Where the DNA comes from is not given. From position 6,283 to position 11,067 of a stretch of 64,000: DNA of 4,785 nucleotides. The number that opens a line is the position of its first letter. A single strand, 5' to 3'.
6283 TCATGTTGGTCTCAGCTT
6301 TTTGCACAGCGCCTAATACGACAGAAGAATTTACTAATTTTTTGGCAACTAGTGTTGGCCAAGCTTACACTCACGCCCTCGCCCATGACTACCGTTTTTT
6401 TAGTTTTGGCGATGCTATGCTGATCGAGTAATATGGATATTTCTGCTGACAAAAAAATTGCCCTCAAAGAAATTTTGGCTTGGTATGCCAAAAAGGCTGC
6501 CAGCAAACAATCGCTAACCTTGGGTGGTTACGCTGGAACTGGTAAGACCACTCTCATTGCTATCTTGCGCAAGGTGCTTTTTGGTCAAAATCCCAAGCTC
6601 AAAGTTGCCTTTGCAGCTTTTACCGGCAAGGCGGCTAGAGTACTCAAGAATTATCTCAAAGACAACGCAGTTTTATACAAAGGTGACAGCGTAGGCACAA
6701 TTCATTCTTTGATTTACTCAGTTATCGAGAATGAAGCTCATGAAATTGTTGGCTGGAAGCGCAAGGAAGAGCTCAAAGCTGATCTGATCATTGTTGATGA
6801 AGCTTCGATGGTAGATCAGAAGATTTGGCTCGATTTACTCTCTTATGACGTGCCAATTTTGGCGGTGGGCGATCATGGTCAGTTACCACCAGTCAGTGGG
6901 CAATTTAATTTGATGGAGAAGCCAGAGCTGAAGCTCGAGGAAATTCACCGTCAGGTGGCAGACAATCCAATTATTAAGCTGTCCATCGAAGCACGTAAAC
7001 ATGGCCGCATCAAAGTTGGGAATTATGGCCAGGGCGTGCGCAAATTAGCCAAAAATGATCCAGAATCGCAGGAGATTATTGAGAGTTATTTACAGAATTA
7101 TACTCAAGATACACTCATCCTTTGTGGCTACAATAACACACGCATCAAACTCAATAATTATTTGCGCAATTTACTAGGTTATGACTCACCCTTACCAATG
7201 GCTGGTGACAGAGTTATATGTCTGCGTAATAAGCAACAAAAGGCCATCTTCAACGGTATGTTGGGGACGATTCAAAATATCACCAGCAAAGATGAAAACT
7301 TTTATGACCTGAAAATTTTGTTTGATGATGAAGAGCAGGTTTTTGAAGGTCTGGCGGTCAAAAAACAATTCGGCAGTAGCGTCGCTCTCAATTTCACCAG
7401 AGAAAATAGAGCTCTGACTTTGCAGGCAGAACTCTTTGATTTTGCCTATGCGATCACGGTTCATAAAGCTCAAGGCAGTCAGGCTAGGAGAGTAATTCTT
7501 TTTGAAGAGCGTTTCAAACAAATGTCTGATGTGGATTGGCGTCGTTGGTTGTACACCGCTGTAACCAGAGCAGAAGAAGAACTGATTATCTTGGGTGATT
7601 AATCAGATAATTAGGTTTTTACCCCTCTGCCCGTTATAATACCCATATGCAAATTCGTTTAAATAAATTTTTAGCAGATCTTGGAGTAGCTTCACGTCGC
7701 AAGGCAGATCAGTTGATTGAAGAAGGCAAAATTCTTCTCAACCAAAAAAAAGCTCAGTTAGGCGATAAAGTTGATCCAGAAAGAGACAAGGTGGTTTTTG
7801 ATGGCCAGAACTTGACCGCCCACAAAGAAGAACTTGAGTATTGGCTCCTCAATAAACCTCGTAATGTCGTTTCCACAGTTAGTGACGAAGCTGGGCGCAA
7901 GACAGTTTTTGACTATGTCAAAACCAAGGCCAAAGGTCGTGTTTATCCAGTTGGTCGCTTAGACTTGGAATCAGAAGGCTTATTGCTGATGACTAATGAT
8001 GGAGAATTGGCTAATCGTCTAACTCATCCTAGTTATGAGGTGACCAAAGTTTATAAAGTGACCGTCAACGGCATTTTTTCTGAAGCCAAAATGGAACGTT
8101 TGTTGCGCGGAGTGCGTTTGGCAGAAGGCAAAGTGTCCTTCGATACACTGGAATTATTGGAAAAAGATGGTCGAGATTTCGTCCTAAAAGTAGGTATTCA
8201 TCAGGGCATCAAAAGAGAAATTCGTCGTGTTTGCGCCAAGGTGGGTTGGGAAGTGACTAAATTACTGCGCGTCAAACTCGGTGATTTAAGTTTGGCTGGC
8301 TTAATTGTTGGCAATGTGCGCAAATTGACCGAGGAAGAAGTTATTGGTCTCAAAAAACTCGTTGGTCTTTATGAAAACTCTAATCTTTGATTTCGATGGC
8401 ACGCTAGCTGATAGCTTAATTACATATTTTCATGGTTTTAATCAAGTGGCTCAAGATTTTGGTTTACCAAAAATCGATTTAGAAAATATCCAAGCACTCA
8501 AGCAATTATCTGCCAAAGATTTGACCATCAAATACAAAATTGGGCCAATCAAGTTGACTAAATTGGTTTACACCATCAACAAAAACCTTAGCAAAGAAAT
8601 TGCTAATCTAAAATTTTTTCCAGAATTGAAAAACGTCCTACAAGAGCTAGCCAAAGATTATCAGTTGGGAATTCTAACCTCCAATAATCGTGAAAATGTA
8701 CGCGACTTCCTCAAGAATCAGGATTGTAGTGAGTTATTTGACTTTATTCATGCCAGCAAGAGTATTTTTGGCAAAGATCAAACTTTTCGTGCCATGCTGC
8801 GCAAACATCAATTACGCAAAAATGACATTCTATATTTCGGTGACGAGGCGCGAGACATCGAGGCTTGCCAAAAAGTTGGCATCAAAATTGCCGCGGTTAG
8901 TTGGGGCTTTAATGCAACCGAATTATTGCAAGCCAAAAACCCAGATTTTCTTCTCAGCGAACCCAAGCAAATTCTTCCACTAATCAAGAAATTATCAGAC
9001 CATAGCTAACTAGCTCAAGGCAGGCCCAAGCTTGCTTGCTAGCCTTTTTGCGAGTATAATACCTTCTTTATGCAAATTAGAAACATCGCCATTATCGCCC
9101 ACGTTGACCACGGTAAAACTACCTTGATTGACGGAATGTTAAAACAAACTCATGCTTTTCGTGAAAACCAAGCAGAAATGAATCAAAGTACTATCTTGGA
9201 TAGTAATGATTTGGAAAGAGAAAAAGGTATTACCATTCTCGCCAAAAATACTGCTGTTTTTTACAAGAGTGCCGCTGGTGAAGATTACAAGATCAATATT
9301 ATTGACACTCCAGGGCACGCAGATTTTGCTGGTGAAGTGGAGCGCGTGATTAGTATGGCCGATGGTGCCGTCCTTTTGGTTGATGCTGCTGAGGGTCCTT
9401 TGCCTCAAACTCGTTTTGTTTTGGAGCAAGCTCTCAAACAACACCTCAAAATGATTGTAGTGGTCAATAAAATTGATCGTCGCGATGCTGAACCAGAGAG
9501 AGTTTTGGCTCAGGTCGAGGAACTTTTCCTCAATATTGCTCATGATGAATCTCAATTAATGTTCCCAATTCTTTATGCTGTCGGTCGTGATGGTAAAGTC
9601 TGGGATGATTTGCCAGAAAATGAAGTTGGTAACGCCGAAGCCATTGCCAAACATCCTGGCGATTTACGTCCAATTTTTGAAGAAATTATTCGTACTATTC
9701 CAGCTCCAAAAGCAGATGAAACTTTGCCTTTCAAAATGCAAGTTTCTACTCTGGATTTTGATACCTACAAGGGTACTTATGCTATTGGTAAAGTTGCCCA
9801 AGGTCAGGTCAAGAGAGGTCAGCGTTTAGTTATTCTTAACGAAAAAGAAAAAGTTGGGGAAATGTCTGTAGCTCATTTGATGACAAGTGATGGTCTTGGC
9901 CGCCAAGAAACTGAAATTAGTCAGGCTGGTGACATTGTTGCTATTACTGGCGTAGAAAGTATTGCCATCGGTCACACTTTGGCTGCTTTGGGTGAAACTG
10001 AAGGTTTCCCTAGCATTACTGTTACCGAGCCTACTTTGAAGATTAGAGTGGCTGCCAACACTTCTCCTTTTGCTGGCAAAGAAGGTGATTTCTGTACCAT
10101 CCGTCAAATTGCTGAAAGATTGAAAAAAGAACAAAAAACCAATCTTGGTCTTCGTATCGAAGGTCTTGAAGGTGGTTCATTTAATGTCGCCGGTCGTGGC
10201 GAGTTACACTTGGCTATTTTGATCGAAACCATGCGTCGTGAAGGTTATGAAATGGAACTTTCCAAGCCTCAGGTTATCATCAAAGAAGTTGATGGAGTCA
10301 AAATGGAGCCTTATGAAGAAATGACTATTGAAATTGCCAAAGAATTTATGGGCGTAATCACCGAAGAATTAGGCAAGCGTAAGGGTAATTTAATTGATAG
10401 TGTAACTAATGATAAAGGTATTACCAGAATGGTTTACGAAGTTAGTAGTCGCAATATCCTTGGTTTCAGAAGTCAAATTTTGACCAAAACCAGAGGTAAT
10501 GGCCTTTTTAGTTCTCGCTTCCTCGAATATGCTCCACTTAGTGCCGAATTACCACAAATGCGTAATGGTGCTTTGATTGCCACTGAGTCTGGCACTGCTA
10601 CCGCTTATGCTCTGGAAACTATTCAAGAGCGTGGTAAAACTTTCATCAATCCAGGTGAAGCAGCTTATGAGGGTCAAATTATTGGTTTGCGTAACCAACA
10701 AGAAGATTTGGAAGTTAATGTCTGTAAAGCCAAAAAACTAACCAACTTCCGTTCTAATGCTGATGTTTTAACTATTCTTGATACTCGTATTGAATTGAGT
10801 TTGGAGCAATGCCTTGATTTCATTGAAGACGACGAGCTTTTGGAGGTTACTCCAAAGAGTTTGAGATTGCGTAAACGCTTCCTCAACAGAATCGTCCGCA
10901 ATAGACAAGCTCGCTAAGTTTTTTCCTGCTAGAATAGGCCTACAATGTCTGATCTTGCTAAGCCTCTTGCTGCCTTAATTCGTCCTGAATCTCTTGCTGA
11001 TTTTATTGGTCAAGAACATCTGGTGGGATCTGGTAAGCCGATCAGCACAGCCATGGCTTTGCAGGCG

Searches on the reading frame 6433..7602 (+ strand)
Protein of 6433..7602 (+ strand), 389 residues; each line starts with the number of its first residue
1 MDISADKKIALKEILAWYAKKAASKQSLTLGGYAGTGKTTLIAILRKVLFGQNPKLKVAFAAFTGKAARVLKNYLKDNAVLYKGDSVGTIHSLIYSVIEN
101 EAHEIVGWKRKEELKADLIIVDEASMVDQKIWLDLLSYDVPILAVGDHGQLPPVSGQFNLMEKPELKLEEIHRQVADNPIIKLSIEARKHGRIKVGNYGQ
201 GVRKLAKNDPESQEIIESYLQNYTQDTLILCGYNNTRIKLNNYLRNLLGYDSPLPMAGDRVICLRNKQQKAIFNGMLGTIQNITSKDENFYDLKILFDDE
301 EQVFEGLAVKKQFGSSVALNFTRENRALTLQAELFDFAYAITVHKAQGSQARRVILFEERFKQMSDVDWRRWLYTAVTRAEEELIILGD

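Call 72: search_protein_families(library=pfam, proteins=[window:6433-7602:+], max_evalue=0.00001)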
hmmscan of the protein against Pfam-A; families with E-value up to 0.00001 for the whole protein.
window:6433-7602:+ (389 aa): 6 families
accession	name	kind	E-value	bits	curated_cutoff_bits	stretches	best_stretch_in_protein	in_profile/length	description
PF13604.12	AAA_30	-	1.3e-20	74.4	27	1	24-194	16-174/191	AAA domain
PF13245.12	AAA_19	-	1.7e-20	74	25.1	1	21-154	7-132/134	AAA domain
PF13538.12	UvrD_C_2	-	1.4e-16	60.5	27.4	1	337-386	1-51/52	UvrD-like helicase C-terminal domain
PF01443.25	Viral_helicase1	-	8.3e-08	32.8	21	0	330-387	175-227/228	Viral superfamily 1 RNA helicase core domain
PF00580.27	UvrD-helicase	-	1.5e-07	31.8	23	1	25-228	13-185/271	UvrD/REP helicase N-terminal domain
PF18335.7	SH3_13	-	1.4e-06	28.5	41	1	257-289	28-60/65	ATP-dependent RecD-like DNA helicase SH3 domain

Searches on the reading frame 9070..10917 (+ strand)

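Call 72: search_protein_families(library=pfam, proteins=[window:9070-10917:+], max_evalue=0.00001)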
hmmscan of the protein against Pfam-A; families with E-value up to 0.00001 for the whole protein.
window:9070-10917:+ (615 aa): 5 families
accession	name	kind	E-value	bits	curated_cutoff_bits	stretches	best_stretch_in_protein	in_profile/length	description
PF00009.33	GTP_EFTU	-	9.3e-55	185.6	26.5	1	2-179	2-176/188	Elongation factor Tu GTP binding domain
PF21018.2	BipA_C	-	1.6e-40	137.7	23.8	1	499-606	1-109/110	TypA/BipA C-terminal domain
PF00679.30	EFG_C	-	6.6e-19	68.2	27.9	1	411-495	2-86/89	Elongation factor G C-terminus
PF03144.31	GTP_EFTU_D2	-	1.4e-08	35.5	30.3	1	235-305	1-73/73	Elongation factor Tu domain 2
PF22042.2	EF-G_D2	-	1.3e-06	28.8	27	1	220-305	1-82/84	Elongation factor G domain 2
